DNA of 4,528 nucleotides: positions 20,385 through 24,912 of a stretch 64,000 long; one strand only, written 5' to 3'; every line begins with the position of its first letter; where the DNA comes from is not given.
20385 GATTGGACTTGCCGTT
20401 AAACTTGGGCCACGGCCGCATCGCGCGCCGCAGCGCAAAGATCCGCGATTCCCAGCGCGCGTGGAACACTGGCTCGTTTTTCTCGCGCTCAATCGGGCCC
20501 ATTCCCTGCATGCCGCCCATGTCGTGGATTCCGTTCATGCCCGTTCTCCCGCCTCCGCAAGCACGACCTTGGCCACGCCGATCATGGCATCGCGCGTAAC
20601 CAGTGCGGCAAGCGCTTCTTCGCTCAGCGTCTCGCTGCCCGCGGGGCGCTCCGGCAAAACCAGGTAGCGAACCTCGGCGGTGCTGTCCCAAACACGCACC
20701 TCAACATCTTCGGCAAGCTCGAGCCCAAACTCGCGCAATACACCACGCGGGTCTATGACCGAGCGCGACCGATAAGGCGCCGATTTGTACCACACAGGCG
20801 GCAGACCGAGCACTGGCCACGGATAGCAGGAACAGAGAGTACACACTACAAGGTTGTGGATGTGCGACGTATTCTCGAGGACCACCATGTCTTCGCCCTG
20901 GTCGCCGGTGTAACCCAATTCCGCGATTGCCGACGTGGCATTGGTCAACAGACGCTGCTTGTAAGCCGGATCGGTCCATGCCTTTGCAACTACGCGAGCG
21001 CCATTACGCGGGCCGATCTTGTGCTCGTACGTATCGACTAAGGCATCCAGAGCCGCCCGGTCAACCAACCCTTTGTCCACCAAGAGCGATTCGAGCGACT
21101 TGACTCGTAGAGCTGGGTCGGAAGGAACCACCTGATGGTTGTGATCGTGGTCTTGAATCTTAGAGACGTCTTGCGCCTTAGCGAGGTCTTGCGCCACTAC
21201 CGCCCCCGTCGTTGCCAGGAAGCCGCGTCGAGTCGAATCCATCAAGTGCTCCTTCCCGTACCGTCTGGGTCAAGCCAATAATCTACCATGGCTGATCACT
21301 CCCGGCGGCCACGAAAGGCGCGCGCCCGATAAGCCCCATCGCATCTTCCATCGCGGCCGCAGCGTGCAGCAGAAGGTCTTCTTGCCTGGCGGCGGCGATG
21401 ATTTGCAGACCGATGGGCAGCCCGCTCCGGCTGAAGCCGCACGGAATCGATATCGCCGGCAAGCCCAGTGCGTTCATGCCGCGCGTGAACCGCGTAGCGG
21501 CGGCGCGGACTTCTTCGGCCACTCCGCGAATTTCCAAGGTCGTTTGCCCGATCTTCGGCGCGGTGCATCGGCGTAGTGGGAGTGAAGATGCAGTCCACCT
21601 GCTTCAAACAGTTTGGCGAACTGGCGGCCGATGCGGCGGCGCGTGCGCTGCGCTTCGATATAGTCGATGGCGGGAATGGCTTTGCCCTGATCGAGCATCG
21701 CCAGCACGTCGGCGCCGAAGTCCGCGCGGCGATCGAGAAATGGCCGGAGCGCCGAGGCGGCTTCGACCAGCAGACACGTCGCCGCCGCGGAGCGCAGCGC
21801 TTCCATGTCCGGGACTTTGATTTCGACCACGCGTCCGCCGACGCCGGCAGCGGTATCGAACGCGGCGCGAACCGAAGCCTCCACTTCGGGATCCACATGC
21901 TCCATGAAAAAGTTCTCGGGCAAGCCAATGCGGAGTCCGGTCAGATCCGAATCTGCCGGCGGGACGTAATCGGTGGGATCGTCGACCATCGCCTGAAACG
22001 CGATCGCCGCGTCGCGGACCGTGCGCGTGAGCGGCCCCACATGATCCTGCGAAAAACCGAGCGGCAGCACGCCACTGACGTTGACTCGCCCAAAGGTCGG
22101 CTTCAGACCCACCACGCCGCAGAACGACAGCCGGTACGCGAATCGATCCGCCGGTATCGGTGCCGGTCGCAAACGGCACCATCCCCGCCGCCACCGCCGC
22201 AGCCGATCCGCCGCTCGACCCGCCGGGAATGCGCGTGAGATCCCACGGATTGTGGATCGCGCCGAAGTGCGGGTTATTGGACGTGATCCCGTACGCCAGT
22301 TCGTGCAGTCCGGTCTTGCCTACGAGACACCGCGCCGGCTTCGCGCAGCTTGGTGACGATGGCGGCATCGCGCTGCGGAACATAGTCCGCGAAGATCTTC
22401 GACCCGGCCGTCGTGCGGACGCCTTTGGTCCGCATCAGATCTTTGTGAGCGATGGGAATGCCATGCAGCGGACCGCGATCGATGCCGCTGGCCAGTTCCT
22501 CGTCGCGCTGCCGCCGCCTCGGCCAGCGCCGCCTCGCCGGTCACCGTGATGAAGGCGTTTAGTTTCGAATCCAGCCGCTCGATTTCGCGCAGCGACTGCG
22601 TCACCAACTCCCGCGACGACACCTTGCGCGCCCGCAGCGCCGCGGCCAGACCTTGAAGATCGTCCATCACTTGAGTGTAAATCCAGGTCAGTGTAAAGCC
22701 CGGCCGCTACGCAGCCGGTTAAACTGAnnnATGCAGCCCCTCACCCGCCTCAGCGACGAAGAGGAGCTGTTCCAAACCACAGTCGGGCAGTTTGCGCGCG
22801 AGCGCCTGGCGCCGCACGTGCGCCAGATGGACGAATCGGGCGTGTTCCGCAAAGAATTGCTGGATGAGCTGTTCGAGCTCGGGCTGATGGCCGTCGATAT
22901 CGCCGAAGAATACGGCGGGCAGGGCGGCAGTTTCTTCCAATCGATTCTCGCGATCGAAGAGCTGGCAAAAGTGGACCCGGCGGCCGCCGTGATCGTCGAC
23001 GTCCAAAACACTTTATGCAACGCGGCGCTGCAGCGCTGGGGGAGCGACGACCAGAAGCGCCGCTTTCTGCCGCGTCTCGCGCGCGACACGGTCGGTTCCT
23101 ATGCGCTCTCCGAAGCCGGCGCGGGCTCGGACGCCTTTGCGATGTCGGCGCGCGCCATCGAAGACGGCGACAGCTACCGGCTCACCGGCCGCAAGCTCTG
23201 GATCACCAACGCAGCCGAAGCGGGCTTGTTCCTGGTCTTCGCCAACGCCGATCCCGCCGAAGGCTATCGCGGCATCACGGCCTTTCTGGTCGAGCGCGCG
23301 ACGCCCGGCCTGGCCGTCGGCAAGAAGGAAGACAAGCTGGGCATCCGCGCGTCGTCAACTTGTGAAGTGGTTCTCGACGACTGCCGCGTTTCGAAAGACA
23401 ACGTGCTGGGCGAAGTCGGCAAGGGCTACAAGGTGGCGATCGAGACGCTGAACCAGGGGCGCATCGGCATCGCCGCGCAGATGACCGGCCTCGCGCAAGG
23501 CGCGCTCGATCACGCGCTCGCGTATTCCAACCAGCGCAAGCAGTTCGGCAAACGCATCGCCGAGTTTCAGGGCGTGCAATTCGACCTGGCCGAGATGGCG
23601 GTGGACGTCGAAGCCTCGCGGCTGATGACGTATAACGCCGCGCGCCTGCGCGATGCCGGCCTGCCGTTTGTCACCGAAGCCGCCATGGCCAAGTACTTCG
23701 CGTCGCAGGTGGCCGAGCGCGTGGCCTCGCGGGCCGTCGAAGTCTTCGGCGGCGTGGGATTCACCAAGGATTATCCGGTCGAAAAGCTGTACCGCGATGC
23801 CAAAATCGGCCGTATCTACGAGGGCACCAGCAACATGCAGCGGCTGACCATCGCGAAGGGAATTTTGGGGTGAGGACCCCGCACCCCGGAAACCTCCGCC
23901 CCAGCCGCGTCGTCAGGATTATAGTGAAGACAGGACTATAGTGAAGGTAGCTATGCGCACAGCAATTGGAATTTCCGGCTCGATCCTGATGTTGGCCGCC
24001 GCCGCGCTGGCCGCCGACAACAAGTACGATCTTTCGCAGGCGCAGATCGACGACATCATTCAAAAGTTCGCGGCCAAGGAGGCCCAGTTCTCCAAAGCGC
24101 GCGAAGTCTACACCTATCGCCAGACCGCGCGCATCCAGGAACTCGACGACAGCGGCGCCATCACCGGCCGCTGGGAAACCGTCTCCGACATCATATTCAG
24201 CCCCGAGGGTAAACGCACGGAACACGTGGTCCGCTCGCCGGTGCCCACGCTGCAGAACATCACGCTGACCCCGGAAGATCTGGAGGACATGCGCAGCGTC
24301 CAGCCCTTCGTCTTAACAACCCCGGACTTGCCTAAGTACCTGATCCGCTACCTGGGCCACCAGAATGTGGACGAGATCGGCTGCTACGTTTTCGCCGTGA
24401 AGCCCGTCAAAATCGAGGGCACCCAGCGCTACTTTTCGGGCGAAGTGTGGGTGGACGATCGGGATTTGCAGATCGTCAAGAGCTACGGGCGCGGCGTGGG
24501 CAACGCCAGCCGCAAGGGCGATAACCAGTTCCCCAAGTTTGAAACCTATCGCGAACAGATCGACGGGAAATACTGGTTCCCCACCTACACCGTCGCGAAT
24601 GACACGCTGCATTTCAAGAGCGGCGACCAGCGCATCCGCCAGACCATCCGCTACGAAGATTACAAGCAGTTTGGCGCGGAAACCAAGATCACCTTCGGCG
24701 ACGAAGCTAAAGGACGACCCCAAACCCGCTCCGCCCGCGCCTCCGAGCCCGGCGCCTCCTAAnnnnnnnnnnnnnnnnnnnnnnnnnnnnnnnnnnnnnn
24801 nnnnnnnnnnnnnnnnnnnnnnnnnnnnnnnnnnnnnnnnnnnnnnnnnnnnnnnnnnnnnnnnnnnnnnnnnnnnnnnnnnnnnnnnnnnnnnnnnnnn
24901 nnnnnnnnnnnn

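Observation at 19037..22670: Cobalt-type nitrile hydratase with a twin-arginine signal on the alpha subunit and an activator-ferredoxin fusion, next to an amidase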

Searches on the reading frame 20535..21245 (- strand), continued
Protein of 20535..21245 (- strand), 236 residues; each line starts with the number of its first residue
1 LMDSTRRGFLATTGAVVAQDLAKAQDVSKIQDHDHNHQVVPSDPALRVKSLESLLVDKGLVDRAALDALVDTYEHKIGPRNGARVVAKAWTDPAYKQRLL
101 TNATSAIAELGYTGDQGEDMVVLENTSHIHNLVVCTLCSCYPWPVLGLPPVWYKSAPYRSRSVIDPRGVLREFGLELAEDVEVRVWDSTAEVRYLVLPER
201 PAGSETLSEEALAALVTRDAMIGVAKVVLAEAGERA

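Call 36: search_solved_structures(query=window:20535-21242:-, max_evalue=1e-10, show_alignments=2)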
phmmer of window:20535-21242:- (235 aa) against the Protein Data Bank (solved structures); distinct sequences matched with E-value up to 1e-10: 35.
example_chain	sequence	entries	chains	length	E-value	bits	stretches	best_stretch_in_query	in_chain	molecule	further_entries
3qxe_A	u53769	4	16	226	2.6e-94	318.2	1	30-223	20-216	Co-type Nitrile Hydratase alpha subunit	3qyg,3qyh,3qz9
3qz5_A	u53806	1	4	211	1e-93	316.2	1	29-223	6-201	Co-type Nitrile Hydratase alpha subunit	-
4ob1_A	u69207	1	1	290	1.3e-86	293.1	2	39-224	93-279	Cobalt-containing nitrile hydratase subunit alpha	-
3hht_A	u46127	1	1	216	1e-77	263.9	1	34-226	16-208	Nitrile hydratase alpha subunit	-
2dpp_A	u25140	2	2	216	1.1e-77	263.9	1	34-226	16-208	Nitrile hydratase alpha subunit | Nitrile hydratase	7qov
7qou_A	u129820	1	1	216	1.5e-77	263.4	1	34-226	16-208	Nitrile hydratase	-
7qop_A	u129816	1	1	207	4.3e-77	261.9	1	34-226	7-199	Nitrile hydratase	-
7qoy_A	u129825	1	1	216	5.3e-77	261.6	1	34-226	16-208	Nitrile hydratase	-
7qom_A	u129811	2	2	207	6e-77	261.4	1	34-226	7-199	Nitrile hydratase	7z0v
1v29_A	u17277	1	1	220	7.1e-77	261.2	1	33-226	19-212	nitrile hydratase a chain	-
4ob3_A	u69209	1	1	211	6.7e-69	235.1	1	40-225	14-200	Cobalt-containing nitrile hydratase subunit alpha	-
8i6n_A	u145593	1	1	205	7.2e-69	235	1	39-224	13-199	Cobalt-containing nitrile hydratase subunit alpha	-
7w8l_A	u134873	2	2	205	7.6e-69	234.9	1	40-224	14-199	Nitrile hydratase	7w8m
4ob2_A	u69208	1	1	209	7.6e-69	234.9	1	40-224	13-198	Cobalt-containing nitrile hydratase subunit alpha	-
4ob0_A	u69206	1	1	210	7.7e-69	234.9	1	40-224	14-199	Cobalt-containing nitrile hydratase subunit alpha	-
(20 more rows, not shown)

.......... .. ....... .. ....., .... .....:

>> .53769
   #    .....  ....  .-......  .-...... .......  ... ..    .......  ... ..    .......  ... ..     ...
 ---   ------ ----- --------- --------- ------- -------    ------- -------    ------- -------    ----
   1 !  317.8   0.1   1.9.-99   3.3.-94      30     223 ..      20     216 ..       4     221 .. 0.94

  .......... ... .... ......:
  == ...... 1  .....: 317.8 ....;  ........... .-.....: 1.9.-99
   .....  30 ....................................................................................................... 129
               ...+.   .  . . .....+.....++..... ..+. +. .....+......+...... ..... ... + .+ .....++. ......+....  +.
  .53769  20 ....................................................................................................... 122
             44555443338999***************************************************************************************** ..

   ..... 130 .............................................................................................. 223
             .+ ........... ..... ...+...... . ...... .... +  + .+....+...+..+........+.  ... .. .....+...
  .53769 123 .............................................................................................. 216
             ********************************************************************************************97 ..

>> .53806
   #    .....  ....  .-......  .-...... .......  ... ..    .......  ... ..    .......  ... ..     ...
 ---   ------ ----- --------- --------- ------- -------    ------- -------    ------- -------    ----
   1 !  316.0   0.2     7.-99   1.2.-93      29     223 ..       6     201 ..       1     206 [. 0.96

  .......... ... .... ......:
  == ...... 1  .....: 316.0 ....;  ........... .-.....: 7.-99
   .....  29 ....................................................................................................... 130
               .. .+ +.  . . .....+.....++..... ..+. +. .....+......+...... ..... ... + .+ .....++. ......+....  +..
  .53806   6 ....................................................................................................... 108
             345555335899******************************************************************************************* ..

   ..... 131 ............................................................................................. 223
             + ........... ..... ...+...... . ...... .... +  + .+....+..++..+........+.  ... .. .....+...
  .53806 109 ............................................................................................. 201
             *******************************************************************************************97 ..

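Call 39: find_encoding_contigs(protein=P0074, flank=7000, max_places=2)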
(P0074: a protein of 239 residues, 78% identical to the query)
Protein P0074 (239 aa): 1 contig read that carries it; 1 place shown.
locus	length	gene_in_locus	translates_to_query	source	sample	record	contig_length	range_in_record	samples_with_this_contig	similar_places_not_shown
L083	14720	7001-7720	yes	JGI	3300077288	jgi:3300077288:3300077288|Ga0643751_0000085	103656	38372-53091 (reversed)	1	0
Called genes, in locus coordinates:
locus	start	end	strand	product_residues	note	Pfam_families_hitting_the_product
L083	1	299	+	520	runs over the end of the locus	-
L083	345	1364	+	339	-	PF00493:MCM (faint), PF20030:bpMoxR, PF01078:Mg_chelatase (faint), PF00004:AAA (weak), PF07726:AAA_3, PF07728:AAA_5, PF17863:AAA_lid_2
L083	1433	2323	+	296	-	PF01882:DUF58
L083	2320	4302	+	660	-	PF07584:BatA (weak), PF13519:VWA_2 (faint)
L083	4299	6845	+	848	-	PF00092:VWA (weak), PF09967:DUF2201 (faint), PF13519:VWA_2, PF05762:VWA_CoxE (weak), PF00092:VWA, PF13519:VWA_2, PF13768:VWA_3, PF07090:GATase1_like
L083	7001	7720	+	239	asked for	PF02979:NHase_alpha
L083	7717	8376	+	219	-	PF21006:NHase_beta_N, PF02211:NHase_beta_C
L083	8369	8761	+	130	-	PF21006:NHase_beta_N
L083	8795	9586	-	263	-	-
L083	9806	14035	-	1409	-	PF13620:CarboxypepD_reg, PF22904:NOMO1-like_2nd (weak), PF25183:OMP_b-brl_4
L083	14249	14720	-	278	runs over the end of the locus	PF01774:UreD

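Call 40: find_encoding_contigs(protein=P0109, flank=7000, max_places=2)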
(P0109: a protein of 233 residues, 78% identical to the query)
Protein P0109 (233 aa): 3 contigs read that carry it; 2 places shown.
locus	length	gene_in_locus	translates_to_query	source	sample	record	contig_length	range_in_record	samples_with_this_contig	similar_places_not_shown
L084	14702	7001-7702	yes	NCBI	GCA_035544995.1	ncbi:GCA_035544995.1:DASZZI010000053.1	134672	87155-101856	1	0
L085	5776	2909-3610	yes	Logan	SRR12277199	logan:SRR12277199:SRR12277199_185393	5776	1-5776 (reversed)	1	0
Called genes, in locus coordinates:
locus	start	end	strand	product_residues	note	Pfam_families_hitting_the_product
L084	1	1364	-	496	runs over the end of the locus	PF05598:DUF772, PF01609:DDE_Tnp_1, PF13751:DDE_Tnp_1_6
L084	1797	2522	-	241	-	PF13487:HD_5, PF01966:HD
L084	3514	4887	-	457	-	PF00067:p450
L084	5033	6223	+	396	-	PF01070:FMN_dh, PF05690:ThiG (faint)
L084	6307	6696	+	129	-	PF01842:ACT (weak), PF22629:ACT_AHAS_ss (faint)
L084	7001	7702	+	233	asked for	PF02979:NHase_alpha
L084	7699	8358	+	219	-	PF21006:NHase_beta_N, PF02211:NHase_beta_C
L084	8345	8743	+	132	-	PF21006:NHase_beta_N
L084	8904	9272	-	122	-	-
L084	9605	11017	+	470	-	PF01964:ThiC_Rad_SAM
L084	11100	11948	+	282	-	PF00106:adh_short, PF08659:KR, PF13561:adh_short_C2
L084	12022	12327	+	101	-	PF00355:Rieske, PF13806:Rieske_2, PF22543:Rieske_4 (weak)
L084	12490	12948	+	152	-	PF01878:EVE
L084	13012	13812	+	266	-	PF04199:Cyclase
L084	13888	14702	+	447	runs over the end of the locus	PF00675:Peptidase_M16, PF05193:Peptidase_M16_C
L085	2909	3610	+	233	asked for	PF02979:NHase_alpha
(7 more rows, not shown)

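Call 41: find_encoding_contigs(protein=P0063, flank=7000, max_places=2)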
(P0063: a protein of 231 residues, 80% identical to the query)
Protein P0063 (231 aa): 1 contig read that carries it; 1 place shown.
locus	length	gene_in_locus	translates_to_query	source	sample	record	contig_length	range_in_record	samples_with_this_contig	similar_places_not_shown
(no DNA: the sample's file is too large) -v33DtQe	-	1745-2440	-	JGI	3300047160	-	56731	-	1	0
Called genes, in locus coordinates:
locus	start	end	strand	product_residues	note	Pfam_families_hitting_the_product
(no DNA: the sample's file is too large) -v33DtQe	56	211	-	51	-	-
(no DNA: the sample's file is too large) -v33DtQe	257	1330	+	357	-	PF00989:PAS, PF08448:PAS_4, PF13426:PAS_9 (weak), PF08447:PAS_3, PF07730:HisKA_3, PF02518:HATPase_c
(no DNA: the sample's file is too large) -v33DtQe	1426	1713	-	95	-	PF03948:Ribosomal_L9_C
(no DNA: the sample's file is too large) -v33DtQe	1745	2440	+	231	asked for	PF02979:NHase_alpha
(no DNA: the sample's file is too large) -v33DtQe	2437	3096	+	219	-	PF21006:NHase_beta_N, PF02211:NHase_beta_C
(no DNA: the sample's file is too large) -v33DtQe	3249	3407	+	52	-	-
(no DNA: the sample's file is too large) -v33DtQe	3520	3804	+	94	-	-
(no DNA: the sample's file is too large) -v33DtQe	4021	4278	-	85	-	PF07638:Sigma70_ECF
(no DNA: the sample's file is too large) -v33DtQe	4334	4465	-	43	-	-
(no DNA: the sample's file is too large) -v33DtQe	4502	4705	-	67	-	-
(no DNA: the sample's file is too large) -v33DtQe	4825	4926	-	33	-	-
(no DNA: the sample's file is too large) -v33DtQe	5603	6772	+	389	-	PF00266:Aminotran_5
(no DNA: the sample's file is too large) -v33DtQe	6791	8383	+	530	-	PF00389:2-Hacid_dh, PF02826:2-Hacid_dh_C, PF19304:PGDH_inter, PF01842:ACT (weak)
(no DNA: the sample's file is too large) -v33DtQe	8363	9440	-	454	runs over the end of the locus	PF07690:MFS_1, PF00083:Sugar_tr (weak), PF03137:OATP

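Call 57: search_protein_representatives(protein=window:20535-21242:-)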
Query: 235 residues. Proteins with E-value up to 0.001 (for the whole library): 4378; up to 1e-10: 2488; up to 1e-30: 622. The best 150 are listed.
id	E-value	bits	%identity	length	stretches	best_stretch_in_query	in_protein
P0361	4.1e-95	333.9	66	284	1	2-232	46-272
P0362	1.5e-86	306.0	66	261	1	25-223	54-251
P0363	2.1e-85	302.2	66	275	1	24-226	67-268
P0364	9.5e-82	290.2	75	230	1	62-229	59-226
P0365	3.3e-81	288.5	70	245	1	31-210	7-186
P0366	8.6e-80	283.8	64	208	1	31-229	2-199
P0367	2.3e-77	275.9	73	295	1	29-202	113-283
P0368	1.3e-76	273.4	61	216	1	26-230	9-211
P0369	3.6e-76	272.0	61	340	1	31-223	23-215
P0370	4.3e-76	271.7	68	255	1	30-210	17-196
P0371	3.6e-75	268.7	65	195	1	34-226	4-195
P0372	5.5e-75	268.1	60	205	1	33-228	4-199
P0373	1.2e-74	267.0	59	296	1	30-225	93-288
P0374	6.9e-73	261.3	65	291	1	45-226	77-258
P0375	3.6e-71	255.6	59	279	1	30-228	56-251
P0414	6.7e-57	209.0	46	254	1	10-226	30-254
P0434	5.3e-54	199.5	59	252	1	34-177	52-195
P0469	1.8e-50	187.9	55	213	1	10-169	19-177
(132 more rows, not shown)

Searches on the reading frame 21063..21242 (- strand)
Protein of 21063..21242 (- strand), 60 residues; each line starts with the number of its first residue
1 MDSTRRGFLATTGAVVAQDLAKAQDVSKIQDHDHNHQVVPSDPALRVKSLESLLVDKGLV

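Call 29: search_protein_families(library=ncbifam, proteins=[window:21063-21242:-], max_evalue=10)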
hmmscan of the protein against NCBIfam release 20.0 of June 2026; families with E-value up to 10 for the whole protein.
seq(60 aa): 1 family
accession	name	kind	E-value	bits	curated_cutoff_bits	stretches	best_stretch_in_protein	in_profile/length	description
TIGR01409.1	TAT_signal_seq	domain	0.098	13.1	16.7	1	4-17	2-15/29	twin-arginine translocation signal domain-containing protein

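Call 69: search_protein_families(library=pfam, proteins=[window:21063-21242:-], max_evalue=10)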
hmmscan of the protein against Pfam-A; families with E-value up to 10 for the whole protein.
seq(60 aa): 2 families
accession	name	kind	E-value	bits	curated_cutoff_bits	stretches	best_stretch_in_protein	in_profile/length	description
PF10518.14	TAT_signal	-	0.082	13.3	22.7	1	4-17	3-16/21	TAT (twin-arginine translocation) pathway signal sequence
PF04640.20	PLATZ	-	0.23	12.5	25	1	14-39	8-33/79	PLATZ transcription factor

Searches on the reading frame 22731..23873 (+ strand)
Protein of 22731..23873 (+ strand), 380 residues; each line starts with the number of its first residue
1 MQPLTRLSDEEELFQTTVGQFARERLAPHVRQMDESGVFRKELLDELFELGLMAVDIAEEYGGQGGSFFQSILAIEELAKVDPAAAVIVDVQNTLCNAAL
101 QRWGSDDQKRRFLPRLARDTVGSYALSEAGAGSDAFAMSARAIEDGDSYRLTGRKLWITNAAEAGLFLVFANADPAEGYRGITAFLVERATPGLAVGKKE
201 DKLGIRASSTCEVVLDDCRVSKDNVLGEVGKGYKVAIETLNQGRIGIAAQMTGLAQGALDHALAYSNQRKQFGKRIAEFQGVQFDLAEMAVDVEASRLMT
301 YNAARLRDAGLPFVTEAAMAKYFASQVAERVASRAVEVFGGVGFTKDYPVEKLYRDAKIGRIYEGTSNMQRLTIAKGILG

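Call 67: search_protein_families(library=pfam, proteins=[window:22731-23873:+], max_evalue=0.01)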
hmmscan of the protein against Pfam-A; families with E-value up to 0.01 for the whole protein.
window:22731-23873:+ (380 aa): 5 families
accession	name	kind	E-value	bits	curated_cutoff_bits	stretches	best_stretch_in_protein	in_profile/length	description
PF00441.29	Acyl-CoA_dh_1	-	3.2e-55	186.8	22.4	1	230-379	1-150/150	Acyl-CoA dehydrogenase, C-terminal domain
PF02771.21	Acyl-CoA_dh_N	-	3.6e-34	118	22.9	1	8-118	1-111/113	Acyl-CoA dehydrogenase, N-terminal domain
PF08028.16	Acyl-CoA_dh_2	-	2e-26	93.3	22.7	1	245-367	1-133/134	Acyl-CoA dehydrogenase, C-terminal domain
PF02770.24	Acyl-CoA_dh_M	-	8.9e-24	83.9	33.3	1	124-218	2-97/97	Acyl-CoA dehydrogenase, middle domain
PF22924.1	ACOX_C_alpha1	-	4.7e-05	23.7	27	1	240-376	4-166/169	Acyl-CoA oxidase, C-alpha1 domain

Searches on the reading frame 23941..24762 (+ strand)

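Call 67: search_protein_families(library=pfam, proteins=[window:23941-24762:+], max_evalue=0.01)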
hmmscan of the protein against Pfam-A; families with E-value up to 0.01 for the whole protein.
window:23941-24762:+ (273 aa): 1 family
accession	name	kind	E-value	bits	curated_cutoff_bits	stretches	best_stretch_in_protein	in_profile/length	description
PF17131.11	LolA_like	-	0.005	16.9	30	0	129-181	67-118/184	Outer membrane lipoprotein-sorting protein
